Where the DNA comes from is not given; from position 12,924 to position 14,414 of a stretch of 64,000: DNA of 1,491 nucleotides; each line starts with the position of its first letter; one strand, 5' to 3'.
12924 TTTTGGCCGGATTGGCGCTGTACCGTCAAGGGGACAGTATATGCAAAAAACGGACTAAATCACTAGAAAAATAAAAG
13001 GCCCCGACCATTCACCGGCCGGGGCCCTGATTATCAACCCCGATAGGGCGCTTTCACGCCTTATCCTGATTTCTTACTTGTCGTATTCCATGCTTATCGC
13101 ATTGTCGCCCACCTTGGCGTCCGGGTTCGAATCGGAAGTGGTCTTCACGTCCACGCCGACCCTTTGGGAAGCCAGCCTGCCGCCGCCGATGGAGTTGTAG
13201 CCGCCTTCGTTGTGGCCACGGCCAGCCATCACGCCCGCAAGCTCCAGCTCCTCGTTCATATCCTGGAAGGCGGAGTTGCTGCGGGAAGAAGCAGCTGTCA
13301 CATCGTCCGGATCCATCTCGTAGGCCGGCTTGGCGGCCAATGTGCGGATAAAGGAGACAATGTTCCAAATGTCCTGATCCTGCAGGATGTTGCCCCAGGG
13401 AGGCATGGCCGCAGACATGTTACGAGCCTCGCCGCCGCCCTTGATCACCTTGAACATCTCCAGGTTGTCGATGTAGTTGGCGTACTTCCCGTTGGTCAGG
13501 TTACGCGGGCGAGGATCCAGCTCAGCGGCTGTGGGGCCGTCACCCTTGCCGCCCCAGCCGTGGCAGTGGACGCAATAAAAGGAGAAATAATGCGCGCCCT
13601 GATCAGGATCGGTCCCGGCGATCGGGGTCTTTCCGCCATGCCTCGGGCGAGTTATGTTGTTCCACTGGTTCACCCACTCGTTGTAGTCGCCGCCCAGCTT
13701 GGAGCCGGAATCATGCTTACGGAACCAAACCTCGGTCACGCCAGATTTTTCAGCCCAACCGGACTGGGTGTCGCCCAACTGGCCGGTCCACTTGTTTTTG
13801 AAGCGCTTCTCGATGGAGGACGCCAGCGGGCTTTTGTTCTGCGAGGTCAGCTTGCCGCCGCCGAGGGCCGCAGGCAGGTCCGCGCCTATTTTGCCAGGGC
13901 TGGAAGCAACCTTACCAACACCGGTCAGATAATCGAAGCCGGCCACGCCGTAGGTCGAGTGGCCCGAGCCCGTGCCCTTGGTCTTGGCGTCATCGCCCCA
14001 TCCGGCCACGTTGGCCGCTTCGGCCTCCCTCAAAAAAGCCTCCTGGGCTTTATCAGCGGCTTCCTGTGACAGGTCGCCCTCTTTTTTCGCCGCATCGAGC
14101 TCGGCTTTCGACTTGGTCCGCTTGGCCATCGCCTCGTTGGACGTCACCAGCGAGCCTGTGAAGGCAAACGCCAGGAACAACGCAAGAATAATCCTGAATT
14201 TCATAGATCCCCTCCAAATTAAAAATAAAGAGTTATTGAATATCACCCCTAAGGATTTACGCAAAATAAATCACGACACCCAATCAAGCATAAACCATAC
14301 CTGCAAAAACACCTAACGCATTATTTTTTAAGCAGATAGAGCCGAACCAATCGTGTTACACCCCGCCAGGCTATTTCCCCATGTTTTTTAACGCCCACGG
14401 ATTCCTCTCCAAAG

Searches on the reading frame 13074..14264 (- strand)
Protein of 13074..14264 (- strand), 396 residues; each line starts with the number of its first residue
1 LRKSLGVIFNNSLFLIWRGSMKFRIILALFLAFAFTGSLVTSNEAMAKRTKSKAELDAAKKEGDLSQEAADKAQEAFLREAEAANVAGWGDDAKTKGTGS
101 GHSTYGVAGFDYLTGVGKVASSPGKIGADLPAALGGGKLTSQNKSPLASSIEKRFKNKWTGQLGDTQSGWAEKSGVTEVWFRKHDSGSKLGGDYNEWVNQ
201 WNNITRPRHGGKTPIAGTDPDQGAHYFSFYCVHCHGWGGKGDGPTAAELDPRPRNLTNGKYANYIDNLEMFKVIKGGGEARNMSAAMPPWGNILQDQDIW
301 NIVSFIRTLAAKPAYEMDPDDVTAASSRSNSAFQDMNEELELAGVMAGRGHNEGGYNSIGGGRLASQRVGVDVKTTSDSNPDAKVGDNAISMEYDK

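Call 6: search_protein_families(library=pfam, proteins=[window:13074-14264:-], max_evalue=0.01)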
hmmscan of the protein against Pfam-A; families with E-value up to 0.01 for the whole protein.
window:13074-14264:- (396 aa): 2 families
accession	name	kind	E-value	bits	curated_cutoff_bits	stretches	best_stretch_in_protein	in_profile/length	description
PF00034.26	Cytochrom_C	-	8.8e-12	46.6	21.3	1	223-309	4-89/90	Cytochrome c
PF13442.11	Cytochrome_CBB3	-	4.8e-10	40.1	27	1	219-306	2-68/68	Cytochrome C oxidase, cbb3-type, subunit III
